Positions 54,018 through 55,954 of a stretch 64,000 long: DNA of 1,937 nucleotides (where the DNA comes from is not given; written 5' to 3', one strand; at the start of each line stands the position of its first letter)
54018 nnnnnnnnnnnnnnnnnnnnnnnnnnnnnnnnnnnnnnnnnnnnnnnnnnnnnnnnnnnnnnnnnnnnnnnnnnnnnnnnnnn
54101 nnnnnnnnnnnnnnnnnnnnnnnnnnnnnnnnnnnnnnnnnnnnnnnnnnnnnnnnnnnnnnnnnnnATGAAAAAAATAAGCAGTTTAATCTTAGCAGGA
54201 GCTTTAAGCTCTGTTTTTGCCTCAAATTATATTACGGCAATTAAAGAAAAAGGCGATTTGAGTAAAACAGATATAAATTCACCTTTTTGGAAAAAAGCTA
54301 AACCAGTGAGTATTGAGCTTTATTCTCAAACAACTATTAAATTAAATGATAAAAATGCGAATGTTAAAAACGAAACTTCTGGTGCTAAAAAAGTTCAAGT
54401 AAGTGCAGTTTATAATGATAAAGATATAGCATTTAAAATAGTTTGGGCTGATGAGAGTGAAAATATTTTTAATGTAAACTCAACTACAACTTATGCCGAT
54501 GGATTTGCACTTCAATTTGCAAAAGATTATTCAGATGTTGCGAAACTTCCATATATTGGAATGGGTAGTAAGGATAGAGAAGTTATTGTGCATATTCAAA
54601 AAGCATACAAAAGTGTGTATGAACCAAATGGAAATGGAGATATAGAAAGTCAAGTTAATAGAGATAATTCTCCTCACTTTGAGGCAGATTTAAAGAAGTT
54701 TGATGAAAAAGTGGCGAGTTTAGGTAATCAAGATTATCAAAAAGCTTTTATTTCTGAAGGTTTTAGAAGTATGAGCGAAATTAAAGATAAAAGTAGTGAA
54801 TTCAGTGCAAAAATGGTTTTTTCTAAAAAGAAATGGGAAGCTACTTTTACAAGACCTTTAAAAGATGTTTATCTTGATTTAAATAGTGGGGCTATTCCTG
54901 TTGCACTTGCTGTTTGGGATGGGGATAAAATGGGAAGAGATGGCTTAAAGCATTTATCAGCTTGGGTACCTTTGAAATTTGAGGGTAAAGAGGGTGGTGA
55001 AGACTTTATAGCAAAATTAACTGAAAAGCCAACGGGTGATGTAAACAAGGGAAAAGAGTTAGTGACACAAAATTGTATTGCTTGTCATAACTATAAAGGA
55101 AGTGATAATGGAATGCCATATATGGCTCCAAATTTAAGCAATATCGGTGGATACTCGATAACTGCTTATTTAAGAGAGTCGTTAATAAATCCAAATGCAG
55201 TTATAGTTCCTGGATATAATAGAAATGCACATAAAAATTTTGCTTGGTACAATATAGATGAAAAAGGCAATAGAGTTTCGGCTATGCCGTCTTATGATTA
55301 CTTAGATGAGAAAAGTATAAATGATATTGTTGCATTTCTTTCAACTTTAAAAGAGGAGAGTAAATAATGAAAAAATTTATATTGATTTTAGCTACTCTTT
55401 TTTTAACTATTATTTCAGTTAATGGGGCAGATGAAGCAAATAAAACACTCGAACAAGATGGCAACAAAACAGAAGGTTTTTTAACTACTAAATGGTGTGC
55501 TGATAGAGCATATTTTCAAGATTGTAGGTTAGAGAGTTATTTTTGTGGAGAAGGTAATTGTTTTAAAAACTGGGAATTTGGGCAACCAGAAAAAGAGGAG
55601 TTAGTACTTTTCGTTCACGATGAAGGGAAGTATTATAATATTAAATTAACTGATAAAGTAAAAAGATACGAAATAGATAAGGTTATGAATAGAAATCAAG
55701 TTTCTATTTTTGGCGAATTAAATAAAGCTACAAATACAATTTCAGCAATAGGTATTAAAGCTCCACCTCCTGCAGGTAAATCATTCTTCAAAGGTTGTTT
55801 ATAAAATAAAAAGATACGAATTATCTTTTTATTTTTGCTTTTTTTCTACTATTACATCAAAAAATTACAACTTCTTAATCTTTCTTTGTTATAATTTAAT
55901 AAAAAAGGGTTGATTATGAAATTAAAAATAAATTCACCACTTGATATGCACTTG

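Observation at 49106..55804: Rhodanese-linked periplasmic type II DMSO-reductase-family enzyme of unknown substrate, lacking the usual delta chaperone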

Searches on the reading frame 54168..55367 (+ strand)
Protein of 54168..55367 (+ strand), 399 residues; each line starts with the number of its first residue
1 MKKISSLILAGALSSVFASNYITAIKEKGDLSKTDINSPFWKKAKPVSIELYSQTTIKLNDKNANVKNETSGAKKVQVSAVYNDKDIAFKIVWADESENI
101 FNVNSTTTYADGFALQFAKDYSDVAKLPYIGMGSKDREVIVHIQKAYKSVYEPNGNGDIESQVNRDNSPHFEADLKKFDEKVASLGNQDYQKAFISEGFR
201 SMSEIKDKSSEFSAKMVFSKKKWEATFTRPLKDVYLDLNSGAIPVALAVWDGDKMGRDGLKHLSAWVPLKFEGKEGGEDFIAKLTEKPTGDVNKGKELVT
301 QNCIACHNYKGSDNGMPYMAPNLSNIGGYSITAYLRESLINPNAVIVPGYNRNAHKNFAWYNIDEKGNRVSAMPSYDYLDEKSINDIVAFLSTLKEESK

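Call 3: search_protein_families(library=pfam, proteins=[window:54168-55367:+], max_evalue=0.01)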
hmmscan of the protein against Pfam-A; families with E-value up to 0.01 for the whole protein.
window:54168-55367:+ (399 aa): 3 families
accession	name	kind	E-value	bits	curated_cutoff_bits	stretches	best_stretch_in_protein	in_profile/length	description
PF09459.16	EB_dh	-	7.4e-23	82.2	33.3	1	39-261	2-235/236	Ethylbenzene dehydrogenase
PF00034.26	Cytochrom_C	-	3e-10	41.7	21.3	1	293-395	2-90/90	Cytochrome c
PF13442.11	Cytochrome_CBB3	-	3.7e-07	30.8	27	1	291-391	2-68/68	Cytochrome C oxidase, cbb3-type, subunit III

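Call 4: search_protein_families(library=ncbifam, proteins=[window:54168-55367:+], max_evalue=0.01)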
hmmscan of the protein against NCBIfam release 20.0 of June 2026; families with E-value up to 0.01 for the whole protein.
window:54168-55367:+ (399 aa): 7 families
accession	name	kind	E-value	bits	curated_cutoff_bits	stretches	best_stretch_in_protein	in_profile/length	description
TIGR03477.1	DMSO_red_II_gam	subfamily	1.1e-25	90.2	169.85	2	32-147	11-116/206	DMSO reductase family type II enzyme, heme b subunit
NF042980.1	EthbenzDh_ebdC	equivalog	1.2e-10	41.3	400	2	32-146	12-122/214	ethylbenzene dehydrogenase subunit gamma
TIGR02603.1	CxxCH_TIGR02603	domain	1e-09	38.5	68.15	1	290-353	1-61/134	putative heme-binding domain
TIGR04485.1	thiosulf_SoxX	equivalog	3.3e-08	34.1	61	1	302-394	4-78/78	sulfur oxidation c-type cytochrome SoxX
NF050122.1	bc1_QcrC_actin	exception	1.3e-05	24.7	200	1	257-327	104-173/253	cytochrome bc1 complex diheme cytochrome c subunit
TIGR00782.1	ccoP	equivalog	0.00037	19.9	179.95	0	289-323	200-233/285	cytochrome-c oxidase, cbb3-type subunit III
NF045774.1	cytochro_C551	exception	0.0059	16.5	118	0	287-329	34-72/110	cytochrome c551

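Call 57: search_solved_structures(query=window:54168-55367:+, max_evalue=0.01, show_alignments=3)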
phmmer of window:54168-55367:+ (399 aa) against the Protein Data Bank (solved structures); distinct sequences matched with E-value up to 0.01: 13.
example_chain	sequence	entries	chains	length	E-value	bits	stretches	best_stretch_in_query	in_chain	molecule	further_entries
8snh_G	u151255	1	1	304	2.2e-07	33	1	245-330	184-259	Cbb3-type cytochrome c oxidase subunit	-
2ivf_C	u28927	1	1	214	3e-07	32.6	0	34-117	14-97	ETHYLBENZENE DEHYDROGENASE GAMMA-SUBUNIT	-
7b04_C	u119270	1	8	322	3.5e-06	29.1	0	196-272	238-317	Nitrite oxidoreductase subunit C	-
8smr_G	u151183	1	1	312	2.1e-05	26.6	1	245-330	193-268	Cbb3-type cytochrome c oxidase subunit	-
6hwh_M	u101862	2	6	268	0.0013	20.7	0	289-325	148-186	Cytochrome bc1 complex cytochrome c subunit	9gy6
8ovc_O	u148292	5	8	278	0.0014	20.5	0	289-325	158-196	Cytochrome bc1 complex cytochrome c subunit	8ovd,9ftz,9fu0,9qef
6adq_C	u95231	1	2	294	0.0017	20.3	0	289-325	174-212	Cytochrome bc1 complex cytochrome c subunit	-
7rh5_O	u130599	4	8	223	0.0024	19.8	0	289-325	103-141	Cytochrome bc1 complex cytochrome c subunit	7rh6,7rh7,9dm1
7zs0_A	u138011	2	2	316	0.0038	19.1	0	300-351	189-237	Hypothetical (Diheme) protein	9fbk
7zs2_A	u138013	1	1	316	0.0038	19.1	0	300-351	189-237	Hypothetical (Diheme) protein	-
7zs1_A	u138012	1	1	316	0.0038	19.1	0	300-351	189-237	Hypothetical (Diheme) protein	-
8hcr_C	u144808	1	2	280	0.0052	18.7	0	290-324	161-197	Cytochrome bc1 complex cytochrome c subunit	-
7e1v_O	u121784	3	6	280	0.0052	18.7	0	290-324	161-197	Cytochrome bc1 complex cytochrome c subunit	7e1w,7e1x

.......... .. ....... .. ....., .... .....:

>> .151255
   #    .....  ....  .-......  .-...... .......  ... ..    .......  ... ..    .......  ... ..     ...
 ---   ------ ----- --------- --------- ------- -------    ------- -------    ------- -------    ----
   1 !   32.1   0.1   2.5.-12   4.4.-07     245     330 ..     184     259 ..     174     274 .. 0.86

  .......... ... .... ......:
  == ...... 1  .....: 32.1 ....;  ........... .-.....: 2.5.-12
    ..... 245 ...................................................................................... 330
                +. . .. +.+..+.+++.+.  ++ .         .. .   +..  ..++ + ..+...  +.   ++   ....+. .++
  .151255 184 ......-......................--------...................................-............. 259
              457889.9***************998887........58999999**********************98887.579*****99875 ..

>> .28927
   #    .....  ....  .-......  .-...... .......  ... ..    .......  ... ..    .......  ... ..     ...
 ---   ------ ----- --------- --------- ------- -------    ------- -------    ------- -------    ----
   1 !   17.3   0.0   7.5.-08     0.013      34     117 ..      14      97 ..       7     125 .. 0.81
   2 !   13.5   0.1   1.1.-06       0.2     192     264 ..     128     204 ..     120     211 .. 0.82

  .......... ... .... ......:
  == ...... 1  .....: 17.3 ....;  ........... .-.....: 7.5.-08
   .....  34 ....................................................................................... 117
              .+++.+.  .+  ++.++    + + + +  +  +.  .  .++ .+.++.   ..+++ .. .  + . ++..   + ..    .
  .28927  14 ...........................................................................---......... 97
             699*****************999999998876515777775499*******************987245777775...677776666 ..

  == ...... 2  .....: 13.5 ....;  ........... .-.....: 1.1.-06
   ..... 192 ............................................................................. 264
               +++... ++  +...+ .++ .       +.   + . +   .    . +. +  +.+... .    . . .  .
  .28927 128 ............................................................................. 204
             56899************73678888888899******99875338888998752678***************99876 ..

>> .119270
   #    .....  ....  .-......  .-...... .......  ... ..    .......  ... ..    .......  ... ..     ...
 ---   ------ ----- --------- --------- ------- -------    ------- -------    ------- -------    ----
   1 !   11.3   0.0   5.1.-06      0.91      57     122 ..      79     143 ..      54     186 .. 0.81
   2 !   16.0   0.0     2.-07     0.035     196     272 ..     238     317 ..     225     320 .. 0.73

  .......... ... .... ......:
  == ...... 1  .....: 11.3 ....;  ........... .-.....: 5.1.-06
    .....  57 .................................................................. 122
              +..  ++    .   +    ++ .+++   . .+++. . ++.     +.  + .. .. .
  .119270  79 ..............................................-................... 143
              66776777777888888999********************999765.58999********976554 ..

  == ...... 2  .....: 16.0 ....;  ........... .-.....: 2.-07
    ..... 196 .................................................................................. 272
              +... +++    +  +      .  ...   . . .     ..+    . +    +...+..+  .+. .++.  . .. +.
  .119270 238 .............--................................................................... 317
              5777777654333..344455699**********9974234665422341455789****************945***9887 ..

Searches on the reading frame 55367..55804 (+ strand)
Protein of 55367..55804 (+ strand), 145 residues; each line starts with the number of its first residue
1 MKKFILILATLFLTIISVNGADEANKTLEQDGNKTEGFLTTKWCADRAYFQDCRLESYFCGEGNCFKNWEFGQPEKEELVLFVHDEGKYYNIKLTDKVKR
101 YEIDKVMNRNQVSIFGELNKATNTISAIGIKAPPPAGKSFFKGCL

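Call 3: search_protein_families(library=pfam, proteins=[window:55367-55804:+], max_evalue=0.01)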
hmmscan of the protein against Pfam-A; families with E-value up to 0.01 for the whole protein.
window:55367-55804:+ (145 aa): 0 families

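Call 4: search_protein_families(library=ncbifam, proteins=[window:55367-55804:+], max_evalue=0.01)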
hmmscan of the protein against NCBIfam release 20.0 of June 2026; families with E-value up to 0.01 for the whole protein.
window:55367-55804:+ (145 aa): 0 families

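Call 39: find_homologous_proteins(query=window:55367-55804:+, max_evalue=0.001)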
Query window:55367-55804:+ (145 aa): 256 proteins with E <= 0.001 among 268 candidates; the best 120 are listed.
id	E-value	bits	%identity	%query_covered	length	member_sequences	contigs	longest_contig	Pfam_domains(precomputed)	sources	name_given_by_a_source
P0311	1.7e-94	331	100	100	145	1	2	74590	-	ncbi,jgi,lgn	-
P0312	1.4e-58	215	67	100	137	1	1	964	-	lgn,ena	-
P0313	3.3e-53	197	68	76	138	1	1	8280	-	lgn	-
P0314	2.9e-50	188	70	76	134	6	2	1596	-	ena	-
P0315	3.0e-49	185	68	76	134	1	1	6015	-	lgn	-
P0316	2.6e-42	162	61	74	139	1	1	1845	-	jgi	jgi:hypothetical protein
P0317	4.4e-42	161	64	75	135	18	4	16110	-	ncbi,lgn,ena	-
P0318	1.1e-40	157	57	99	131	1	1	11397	-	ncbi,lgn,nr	ncbi:MAG: hypothetical protein PHR87_10230 [Sulfurospirillaceae bacterium]|nr:hypothetical protein [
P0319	1.3e-40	157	53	100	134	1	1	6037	-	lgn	-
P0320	9.5e-40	154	58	79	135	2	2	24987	-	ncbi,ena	ncbi:hypothetical protein [Hydrogenimonas sp.]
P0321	2.9e-39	152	62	81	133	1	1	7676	-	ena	-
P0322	3.2e-39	152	50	100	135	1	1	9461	-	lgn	-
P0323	4.5e-39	152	63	76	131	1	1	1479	-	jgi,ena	-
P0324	4.9e-39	151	54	100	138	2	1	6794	-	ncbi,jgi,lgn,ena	-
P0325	9.9e-39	150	64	76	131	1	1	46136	-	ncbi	-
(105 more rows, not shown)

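Call 41: find_encoding_contigs(protein=P0311, flank=10000, max_places=3)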
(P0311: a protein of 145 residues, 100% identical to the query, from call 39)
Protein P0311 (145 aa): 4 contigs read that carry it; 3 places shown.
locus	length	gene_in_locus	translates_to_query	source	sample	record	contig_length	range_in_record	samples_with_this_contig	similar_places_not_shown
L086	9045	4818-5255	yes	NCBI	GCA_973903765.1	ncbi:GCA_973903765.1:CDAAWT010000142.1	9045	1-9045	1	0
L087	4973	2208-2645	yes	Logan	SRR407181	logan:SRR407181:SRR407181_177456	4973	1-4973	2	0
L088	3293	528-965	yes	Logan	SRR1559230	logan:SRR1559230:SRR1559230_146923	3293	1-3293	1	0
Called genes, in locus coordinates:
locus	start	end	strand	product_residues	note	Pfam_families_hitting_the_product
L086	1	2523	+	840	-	?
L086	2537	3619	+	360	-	PF12797:Fer4_2 (weak), PF12837:Fer4_6 (faint), PF12838:Fer4_7 (faint), PF13237:Fer4_10 (weak), PF13247:Fer4_11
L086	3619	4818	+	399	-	PF09459:EB_dh, PF00034:Cytochrom_C, PF13442:Cytochrome_CBB3 (weak)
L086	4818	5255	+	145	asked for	-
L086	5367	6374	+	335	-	PF01979:Amidohydro_1 (weak), PF04909:Amidohydro_2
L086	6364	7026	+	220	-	PF00072:Response_reg, PF00486:Trans_reg_C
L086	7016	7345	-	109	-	PF01809:YidD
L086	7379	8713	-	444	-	PF03063:Prismane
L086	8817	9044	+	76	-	?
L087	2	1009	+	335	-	?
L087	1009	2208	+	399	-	PF09459:EB_dh, PF00034:Cytochrom_C, PF13442:Cytochrome_CBB3 (weak)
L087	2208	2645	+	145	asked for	-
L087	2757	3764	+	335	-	PF01979:Amidohydro_1 (weak), PF04909:Amidohydro_2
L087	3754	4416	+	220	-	PF00072:Response_reg, PF00486:Trans_reg_C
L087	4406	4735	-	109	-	PF01809:YidD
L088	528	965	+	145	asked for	-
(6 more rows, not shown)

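Call 60: predict_structure(alignment_id=A1)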
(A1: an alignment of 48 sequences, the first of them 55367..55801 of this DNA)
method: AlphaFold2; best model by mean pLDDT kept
length: 145 residues; sequences in the alignment: 48
mean_pLDDT: 78.7   pTM: 0.65
mean pLDDT of the five models: 78.7, 77.6, 75.1, 72.9, 72.7
residues with pLDDT >= 90: 62; 70-90: 26; 50-70: 56; < 50: 1
segments of 3 or more residues with pLDDT < 50: none
pLDDT, mean of each block of 10 residues (from residue 1): 61 60 57 89 89 70 63 80 95 94 90 95 96 76 56
secondary structure, 60 per line:
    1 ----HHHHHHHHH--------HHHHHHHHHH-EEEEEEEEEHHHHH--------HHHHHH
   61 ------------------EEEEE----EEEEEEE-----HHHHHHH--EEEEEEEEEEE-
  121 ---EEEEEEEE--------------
elements in order: H5-13 H22-31 E33-41 H42-46 H55-60 E79-83 E88-94 H100-106 E109-119 E124-131

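Call 62: fold_search(model_id=the predicted structure, library=pdb)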
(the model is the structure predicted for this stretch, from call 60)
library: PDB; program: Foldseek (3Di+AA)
matches with E <= 10: 336; with E <= 0.001: 0
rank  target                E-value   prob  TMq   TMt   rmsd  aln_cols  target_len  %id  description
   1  4gop_A                8.6e-02  0.95  0.29  0.37   2.7        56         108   16  Structure and Conformational Change of a Replication Protein A Heterotrimer Bound to ssDNA (released 2012-11-28)
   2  2yv5                  9.2e-02  0.80  0.25  0.14   4.0        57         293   14  Crystal structure of Yjeq from Aquifex aeolicus (released 2008-04-15)
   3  9f29_A                1.1e-01  0.80  0.31  0.12   4.0        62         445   21  Pyrococcus abyssi PolD in complex with Rpa2 winged-helix domain class 1 (composite map) (released 2024-12-04)
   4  6lbu_A                1.1e-01  0.63  0.31  0.26   5.1       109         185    8  Crystal structure of yeast Stn1 and Ten1 (released 2020-07-15)
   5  5mp9_H                1.3e-01  0.44  0.24  0.11   5.5        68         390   12  26S proteasome in presence of ATP (s1) (released 2017-03-08)
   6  9f2a_A                1.5e-01  0.63  0.29  0.11   4.5        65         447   20  Pyrococcus abyssi PolD in complex with Rpa2 winged-helix domain class 2 (composite map) (released 2024-12-04)
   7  9ekb_B                1.5e-01  0.41  0.33  0.13   9.2       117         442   17  Cryo-EM structure of apo-form human DNA polymerase delta (released 2025-02-05)
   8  6imj_B                1.6e-01  0.35  0.24  0.10   6.1        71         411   11  The crystal structure of Se-AsfvLIG:DNA complex (released 2019-02-27)
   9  4gn3_F                1.9e-01  0.63  0.28  0.35   3.9        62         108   19  OBody AM1L10 bound to hen egg-white lysozyme (released 2013-08-21)
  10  5ihe_B                1.9e-01  0.63  0.30  0.11   4.3        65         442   20  D-family DNA polymerase - DP1 subunit (3'-5' proof-reading exonuclease) (released 2016-08-31)
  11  4gn3_R                1.9e-01  0.38  0.31  0.40   7.2       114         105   16  OBody AM1L10 bound to hen egg-white lysozyme (released 2013-08-21)
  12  6hmf_B                2.0e-01  0.60  0.30  0.11   4.3        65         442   20  D-family DNA polymerase - DP1 subunit (3'-5' proof-reading exonuclease) H451 proof-reading deficient variant (released 2019-01-30)
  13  5w25_A                2.0e-01  0.35  0.26  0.08   6.7        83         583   13  Crystal structure of Aspartyl-tRNA synthetase from Mycobacterium tuberculosis complexed with L-Aspartic Acid (released 2017-06-14)
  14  4rvz                  2.2e-01  0.38  0.28  0.12   4.4        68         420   16  Crystal structure of tRNA fluorescent labeling enzyme (released 2015-03-11)
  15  8ppt_A                2.3e-01  0.60  0.28  0.11   3.7        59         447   22  Pyrococcus abyssi DNA polymerase D (PolD) in its editing mode bound to a primer/template substrate containing a mismat (released 2023-12-20)
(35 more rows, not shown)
